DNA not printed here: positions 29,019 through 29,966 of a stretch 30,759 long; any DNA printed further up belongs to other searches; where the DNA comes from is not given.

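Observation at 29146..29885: Cargo gene between ogr and the attachment-site tRNA, convergent with the late operon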

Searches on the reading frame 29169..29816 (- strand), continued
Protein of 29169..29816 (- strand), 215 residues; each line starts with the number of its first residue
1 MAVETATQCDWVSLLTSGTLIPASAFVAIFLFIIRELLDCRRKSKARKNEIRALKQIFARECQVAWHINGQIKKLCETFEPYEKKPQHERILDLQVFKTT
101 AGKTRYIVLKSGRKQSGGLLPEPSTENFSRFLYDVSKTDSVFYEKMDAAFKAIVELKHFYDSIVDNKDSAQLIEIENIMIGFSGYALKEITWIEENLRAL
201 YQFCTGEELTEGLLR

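Call 40: find_encoding_contigs(protein=P0029, flank=8000, max_places=4)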
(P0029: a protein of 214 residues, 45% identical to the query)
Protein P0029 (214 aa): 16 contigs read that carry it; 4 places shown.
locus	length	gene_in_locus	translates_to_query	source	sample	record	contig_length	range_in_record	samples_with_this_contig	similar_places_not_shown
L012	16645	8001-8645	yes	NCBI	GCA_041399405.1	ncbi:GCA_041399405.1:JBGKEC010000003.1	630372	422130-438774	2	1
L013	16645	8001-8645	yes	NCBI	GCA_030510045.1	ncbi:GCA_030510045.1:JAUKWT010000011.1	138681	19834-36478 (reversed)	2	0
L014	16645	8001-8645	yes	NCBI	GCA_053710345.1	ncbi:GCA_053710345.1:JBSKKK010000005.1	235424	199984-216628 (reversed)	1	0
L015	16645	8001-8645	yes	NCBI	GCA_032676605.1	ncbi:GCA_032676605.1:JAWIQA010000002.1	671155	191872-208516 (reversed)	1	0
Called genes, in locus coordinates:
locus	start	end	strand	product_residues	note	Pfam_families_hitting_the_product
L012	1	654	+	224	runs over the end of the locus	PF01730:UreF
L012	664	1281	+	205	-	PF02492:cobW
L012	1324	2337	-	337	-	PF00814:TsaD, PF22521:HypF_C_2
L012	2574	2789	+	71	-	PF01165:Ribosomal_S21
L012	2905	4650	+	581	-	PF01807:Zn_ribbon_DnaG, PF08275:DNAG_N, PF01751:Toprim, PF13155:Toprim_2, PF13362:Toprim_3 (weak), PF13662:Toprim_4, PF10410:DnaB_bind, PF08278:DnaG_DnaB_bind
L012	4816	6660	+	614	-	PF03979:Sigma70_r1_1, PF00140:Sigma70_r1_2, PF04546:Sigma70_ner, PF04542:Sigma70_r2, PF04539:Sigma70_r3, PF04545:Sigma70_r4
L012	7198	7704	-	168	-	PF03167:UDG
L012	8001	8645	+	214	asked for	-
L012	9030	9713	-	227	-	PF13505:OMP_b-brl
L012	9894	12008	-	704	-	PF13954:PapC_N, PF00577:Usher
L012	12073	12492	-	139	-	PF06476:DUF1090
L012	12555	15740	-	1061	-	PF00497:SBP_bac_3, PF00512:HisKA, PF02518:HATPase_c, PF00072:Response_reg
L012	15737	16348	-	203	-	PF00072:Response_reg, PF00196:GerE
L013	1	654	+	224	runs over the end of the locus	PF01730:UreF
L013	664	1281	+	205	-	PF02492:cobW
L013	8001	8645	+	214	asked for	-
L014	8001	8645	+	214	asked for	-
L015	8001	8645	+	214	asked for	-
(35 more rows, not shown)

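Call 43: find_related_loci(query=A1, collection=genome_contigs, flank=6000)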
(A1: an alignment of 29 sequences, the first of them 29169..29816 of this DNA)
Query A1 (215 aa) in genome_contigs; peptide patterns used: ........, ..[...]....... (x = any residue, [..] = any of these).
149 stretches matched a pattern; 2 encode a relative of the query (tblastn E <= 1e-3); 2 distinct loci.
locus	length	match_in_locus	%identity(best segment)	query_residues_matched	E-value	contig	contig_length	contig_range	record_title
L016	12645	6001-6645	68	1-215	7e-99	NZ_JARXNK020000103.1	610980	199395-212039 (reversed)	Raoultella lignicola strain TW_WC1a.1 NODE_4_length_610980_cov_72.570568, whole genome shotgun sequence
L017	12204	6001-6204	74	1-68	3e-27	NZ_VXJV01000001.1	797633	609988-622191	Salmonella enterica subsp. diarizonae strain CCUG 30040T contig_0000001, whole genome shotgun sequence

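Call 47: find_related_loci(query=A1, collection=viral_contigs, flank=6000)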
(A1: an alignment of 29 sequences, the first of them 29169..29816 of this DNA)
Query A1 (215 aa) in viral_contigs; peptide patterns used: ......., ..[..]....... (x = any residue, [..] = any of these).
17 stretches matched a pattern; 8 encode a relative of the query (tblastn E <= 1e-3); 8 distinct loci.
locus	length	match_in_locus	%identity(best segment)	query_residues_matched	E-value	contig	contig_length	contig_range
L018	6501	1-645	67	1-215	3e-100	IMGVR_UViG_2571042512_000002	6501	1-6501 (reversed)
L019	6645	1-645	67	1-215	3e-100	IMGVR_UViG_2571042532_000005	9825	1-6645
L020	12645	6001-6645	68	1-215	2e-99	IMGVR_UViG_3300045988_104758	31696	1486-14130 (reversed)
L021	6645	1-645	66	1-215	9e-99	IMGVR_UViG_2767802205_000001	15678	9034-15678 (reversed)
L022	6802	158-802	64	1-215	4e-94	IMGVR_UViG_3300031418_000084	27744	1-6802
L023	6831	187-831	60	1-215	2e-90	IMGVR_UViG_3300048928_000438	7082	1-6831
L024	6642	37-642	43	13-215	2e-58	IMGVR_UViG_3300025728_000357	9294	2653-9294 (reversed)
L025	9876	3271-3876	43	13-215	4e-58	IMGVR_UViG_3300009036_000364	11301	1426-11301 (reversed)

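Call 58: search_protein_families(library=pfam, proteins=[P0063, P0110, P0061, P0086, P0132, P0176, P0177, P0070, P0071, P0140], max_evalue=0.01)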
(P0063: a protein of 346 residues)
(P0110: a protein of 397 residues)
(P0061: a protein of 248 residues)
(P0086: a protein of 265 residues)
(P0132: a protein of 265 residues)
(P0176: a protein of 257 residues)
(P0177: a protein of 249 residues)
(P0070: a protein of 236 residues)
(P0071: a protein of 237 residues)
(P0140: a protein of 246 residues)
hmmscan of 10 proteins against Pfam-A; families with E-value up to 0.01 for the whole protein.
P0063 (346 aa): 0 families

P0110 (397 aa): 0 families

P0061 (248 aa): 0 families

P0086 (265 aa): 0 families

P0132 (265 aa): 0 families

P0176 (257 aa): 0 families

P0177 (249 aa): 0 families

P0070 (236 aa): 0 families

P0071 (237 aa): 0 families

P0140 (246 aa): 0 families

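Call 59: list_cluster_members(proteins=[P0033, P0034, P0038, P0039, P0040, P0043, P0105, P0063, P0110, P0045])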
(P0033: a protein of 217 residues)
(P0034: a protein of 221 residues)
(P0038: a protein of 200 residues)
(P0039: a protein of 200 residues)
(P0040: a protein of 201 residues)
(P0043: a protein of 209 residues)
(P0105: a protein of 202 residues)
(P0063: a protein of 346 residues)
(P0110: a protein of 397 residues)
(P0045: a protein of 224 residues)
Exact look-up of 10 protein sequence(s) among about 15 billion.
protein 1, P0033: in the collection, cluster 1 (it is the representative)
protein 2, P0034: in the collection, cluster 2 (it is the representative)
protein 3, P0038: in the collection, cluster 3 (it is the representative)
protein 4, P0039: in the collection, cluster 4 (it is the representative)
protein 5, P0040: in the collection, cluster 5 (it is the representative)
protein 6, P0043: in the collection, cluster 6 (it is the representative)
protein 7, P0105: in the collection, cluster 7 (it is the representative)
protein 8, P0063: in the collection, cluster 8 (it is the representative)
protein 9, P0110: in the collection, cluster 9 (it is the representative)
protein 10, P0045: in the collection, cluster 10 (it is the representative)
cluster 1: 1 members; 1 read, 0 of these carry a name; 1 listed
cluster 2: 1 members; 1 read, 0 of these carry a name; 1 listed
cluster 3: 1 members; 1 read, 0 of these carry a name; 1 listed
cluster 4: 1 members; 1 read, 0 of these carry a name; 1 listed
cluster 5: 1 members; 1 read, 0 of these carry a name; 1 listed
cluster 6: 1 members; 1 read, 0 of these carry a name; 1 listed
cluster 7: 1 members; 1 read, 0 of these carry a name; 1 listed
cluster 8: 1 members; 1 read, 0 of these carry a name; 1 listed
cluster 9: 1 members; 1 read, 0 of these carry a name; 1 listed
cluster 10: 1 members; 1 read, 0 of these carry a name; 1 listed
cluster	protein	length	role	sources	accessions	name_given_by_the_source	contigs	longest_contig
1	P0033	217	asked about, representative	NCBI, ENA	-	-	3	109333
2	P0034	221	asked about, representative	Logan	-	-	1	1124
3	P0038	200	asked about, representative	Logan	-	-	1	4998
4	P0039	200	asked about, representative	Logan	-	-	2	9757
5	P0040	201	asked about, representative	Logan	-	-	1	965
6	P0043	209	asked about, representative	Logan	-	-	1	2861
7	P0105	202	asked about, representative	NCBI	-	-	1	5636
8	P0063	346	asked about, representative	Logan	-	-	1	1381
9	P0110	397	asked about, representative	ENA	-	-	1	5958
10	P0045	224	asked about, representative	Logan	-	-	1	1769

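Call 61: find_homologous_proteins(query=A5, max_evalue=1e-8)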
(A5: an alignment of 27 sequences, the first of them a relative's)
Query A5 (27 sequences) (200 aa, profile of the alignment): 73 proteins with E <= 1e-8 among 5947 candidates.
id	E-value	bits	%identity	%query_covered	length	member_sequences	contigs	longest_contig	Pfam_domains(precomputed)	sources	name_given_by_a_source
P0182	3.3e-74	267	100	100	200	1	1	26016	-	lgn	-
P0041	7.9e-74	266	54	93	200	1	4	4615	-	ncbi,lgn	-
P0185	9.2e-74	266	54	100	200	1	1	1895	-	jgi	jgi:hypothetical protein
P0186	2.1e-73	264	53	98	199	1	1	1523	-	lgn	-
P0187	2.5e-73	264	57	100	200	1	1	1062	-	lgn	-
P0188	1.7e-72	261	51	98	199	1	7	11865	-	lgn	-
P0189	1.2e-71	259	52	100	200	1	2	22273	-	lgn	-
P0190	1.4e-71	258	56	100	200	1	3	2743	-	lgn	-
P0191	1.7e-71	258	53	100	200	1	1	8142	-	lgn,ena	-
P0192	2.7e-71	258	52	98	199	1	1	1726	-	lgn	-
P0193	3.3e-71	257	73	100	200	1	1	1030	-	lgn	-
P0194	4.5e-71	257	50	100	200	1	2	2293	-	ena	-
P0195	4.6e-71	257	55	98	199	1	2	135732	-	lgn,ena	-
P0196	5.5e-71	257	55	100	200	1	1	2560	-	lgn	-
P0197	6.8e-71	256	56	100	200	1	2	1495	-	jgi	jgi:hypothetical protein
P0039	4.5e-69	250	41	99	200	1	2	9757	-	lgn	-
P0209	5.6e-69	250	51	100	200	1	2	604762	-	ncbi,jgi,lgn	-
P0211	1.2e-68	249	49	100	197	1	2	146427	-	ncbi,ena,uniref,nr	ncbi:hypothetical protein [Sulfuriferula sp.]|uniref:hypothetical protein n=1 Tax=Sulfuriferula sp. 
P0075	1.2e-59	219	32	95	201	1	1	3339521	-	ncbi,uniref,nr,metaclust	ncbi:hypothetical protein [Sphingorhabdus sp. M41]|uniref:hypothetical protein n=1 Tax=Sphingorhabdu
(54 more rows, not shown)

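Call 62: find_encoding_contigs(protein=P0209, flank=7000, max_places=1)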
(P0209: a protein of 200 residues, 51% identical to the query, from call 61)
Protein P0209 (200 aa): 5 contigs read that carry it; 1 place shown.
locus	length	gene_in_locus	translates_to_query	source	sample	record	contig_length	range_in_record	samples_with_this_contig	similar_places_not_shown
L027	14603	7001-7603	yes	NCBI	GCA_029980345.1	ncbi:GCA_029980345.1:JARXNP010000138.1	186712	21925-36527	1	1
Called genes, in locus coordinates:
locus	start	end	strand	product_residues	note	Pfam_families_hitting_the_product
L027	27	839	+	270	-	PF02625:XdhC_CoxI, PF13478:XdhC_C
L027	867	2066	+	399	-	PF06181:Urate_ox_N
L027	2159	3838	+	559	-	PF00501:AMP-binding, PF23562:AMP-binding_C_3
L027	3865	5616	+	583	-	PF02776:TPP_enzyme_N, PF00205:TPP_enzyme_M, PF02775:TPP_enzyme_C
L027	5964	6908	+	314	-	-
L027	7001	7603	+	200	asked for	-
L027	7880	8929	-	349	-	-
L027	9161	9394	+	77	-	PF09720:Unstab_antitox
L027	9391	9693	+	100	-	-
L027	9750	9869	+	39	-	-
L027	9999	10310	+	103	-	-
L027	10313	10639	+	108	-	PF21716:dnstrm_HI1420, PF01381:HTH_3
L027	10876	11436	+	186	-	PF00583:Acetyltransf_1, PF13302:Acetyltransf_3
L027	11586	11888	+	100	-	-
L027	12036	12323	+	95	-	PF09932:DUF2164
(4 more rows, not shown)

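Call 63: find_encoding_contigs(protein=P0211, flank=7000, max_places=1)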
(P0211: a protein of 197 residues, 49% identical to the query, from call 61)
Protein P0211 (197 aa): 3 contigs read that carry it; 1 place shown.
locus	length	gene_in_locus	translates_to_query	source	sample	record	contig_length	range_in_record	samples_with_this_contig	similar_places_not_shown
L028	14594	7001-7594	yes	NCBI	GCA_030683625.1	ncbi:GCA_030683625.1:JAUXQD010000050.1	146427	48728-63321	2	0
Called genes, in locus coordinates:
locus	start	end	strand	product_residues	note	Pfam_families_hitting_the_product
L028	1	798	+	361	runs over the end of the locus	PF00933:Glyco_hydro_3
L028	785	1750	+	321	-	PF01545:Cation_efflux, PF16916:ZT_dimer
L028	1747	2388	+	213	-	PF03167:UDG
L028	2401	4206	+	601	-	PF01541:GIY-YIG, PF27096:UvrC_M, PF02151:UVR, PF22920:UvrC_RNaseH, PF08459:UvrC_RNaseH_dom, PF00633:HHH (faint), PF12826:HHH_2 (faint), PF14520:HHH_5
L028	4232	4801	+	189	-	PF01066:CDP-OH_P_transf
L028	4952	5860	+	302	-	PF11185:DUF2971 (weak)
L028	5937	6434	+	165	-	-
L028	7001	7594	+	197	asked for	-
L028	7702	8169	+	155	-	-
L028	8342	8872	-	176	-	PF07589:PEP_exosort_dom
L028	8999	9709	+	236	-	PF01797:Y1_Tnp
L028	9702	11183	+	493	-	PF00672:HAMP (weak), PF00512:HisKA, PF02518:HATPase_c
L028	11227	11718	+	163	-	-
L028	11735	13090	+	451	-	PF00072:Response_reg, PF00158:Sigma54_activat, PF14532:Sigma54_activ_2, PF07728:AAA_5 (weak), PF25601:AAA_lid_14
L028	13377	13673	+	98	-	PF13499:EF-hand_7 (faint), PF00036:EF-hand_1 (weak), PF13202:EF-hand_5, PF13405:EF-hand_6 (faint)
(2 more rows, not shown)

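Call 64: find_encoding_contigs(protein=P0075, flank=7000, max_places=1)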
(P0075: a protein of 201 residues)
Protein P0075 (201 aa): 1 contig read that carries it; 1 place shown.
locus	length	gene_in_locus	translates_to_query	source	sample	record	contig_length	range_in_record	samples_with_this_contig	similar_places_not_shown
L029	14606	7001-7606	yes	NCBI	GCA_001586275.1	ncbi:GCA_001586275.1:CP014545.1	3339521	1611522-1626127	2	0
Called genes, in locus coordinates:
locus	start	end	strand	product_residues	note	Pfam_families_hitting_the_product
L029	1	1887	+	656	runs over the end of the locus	PF00289:Biotin_carb_N, PF02222:ATP-grasp (weak), PF02786:CPSase_L_D2, PF07478:Dala_Dala_lig_C, PF02785:Biotin_carb_C, PF18140:PCC_BT, PF00364:Biotin_lipoyl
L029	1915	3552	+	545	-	PF00083:Sugar_tr, PF07690:MFS_1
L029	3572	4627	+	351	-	PF01168:Ala_racemase_N, PF00842:Ala_racemase_C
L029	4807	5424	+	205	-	PF07879:PHB_acc_N, PF05233:PHB_acc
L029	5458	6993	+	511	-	PF00587:tRNA-synt_2b, PF03129:HGTP_anticodon, PF09180:ProRS-C_1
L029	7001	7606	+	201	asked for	-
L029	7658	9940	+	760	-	PF17876:CSD2, PF00773:RNB, PF00575:S1 (weak)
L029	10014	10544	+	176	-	PF00578:AhpC-TSA, PF08534:Redoxin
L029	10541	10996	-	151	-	PF00582:Usp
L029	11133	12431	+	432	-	PF00364:Biotin_lipoyl, PF25984:BSH_YknX (faint), PF25997:BSH_YhbJ, PF02817:E3_binding, PF00198:2-oxoacid_dh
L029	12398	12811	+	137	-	PF13622:4HBT_3 (weak), PF03061:4HBT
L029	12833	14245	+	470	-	PF00890:FAD_binding_2 (weak), PF01134:GIDA (weak), PF01266:DAO (faint), PF07992:Pyr_redox_2, PF12831:FAD_oxidored (weak), PF13738:Pyr_redox_3, PF00070:Pyr_redox, PF02852:Pyr_redox_dim, +3 more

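Call 65: find_encoding_contigs(protein=P0195, flank=7000, max_places=1)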
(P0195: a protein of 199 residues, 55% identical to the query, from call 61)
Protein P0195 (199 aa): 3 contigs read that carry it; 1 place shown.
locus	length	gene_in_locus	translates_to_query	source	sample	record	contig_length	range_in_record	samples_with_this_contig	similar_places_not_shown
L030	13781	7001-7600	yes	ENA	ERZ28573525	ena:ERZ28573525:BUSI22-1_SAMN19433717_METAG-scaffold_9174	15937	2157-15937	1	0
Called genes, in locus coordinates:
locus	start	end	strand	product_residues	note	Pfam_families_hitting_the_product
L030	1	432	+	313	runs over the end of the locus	PF00126:HTH_1, PF03466:LysR_substrate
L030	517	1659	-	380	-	PF07690:MFS_1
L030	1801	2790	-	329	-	PF03401:TctC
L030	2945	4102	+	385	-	PF01494:FAD_binding_3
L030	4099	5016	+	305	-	PF13714:PEP_mutase, PF00463:ICL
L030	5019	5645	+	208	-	PF00857:Isochorismatase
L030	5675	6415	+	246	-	PF17645:Amdase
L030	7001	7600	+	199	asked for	-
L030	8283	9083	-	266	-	PF00106:adh_short, PF08659:KR, PF23441:SDR, PF13561:adh_short_C2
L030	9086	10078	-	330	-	PF03401:TctC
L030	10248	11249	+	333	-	PF00610:DEP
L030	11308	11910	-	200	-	PF00300:His_Phos_1 (weak)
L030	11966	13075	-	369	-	PF08240:ADH_N, PF00107:ADH_zinc_N, PF13602:ADH_zinc_N_2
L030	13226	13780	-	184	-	?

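Call 70: fold_search(model_id=the predicted structure, library=viral)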
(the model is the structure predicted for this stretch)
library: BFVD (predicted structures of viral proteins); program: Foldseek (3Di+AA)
matches with E <= 10: 1005; with E <= 0.001: 0
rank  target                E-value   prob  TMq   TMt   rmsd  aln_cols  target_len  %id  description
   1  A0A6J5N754            3.1e-02  0.28  0.14  0.18  22.4       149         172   16  Uncharacterized protein [uncultured Caudovirales phage]
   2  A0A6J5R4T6            6.3e-02  0.25  0.15  0.18  21.4       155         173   14  Uncharacterized protein [uncultured Caudovirales phage]
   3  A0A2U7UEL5            8.2e-02  0.82  0.17  0.10  11.0       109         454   10  Uncharacterized protein [Pandoravirus macleodensis]
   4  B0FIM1                1.1e-01  0.63  0.13  0.24  27.4       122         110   13  Uncharacterized protein [Escherichia phage Phieco32]
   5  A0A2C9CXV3            1.5e-01  0.16  0.12  0.18  15.8       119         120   10  Uncharacterized protein [Yersinia phage fHe-Yen9-04]
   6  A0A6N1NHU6            1.6e-01  0.35  0.23  0.13   8.7       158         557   10  Peptidase inhibitor I9 [Tupanvirus deep ocean]
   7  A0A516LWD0            1.7e-01  0.94  0.15  0.39   9.7        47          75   15  (no name in the UniProt tables at hand)
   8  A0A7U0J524            1.7e-01  0.12  0.14  0.12  16.9       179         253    9  (no name in the UniProt tables at hand)
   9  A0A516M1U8            1.9e-01  0.98  0.45  0.49   6.7       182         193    9  (no name in the UniProt tables at hand)
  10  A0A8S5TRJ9            1.9e-01  0.23  0.16  0.15  17.5       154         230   18  Uncharacterized protein [Siphoviridae sp. ct1SN28]
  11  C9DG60                1.9e-01  0.15  0.15  0.14  16.9       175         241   14  Uncharacterized protein [Delftia phage PhiW-14]
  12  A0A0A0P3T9            1.9e-01  0.06  0.11  0.13  16.3       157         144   12  Uncharacterized protein [Los Azufres archaeal virus 2]
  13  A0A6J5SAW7            2.0e-01  0.95  0.14  0.44   9.4        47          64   21  Uncharacterized protein [uncultured Caudovirales phage]
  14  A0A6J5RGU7            2.0e-01  0.33  0.15  0.25  16.8       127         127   15  Uncharacterized protein [uncultured Caudovirales phage]
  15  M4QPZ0                2.1e-01  0.28  0.17  0.28  20.3       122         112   17  (no name in the UniProt tables at hand)
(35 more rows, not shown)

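Call 75: search_protein_families(library=phrogs, alignment_id=A2, max_evalue=0.001)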
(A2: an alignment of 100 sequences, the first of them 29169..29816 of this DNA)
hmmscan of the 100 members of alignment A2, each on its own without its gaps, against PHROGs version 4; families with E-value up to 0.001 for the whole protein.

A. member 1, window:29169-29816:- (215 aa): 0 families

B. families by the number of members that match (of 100 scanned): 0 families
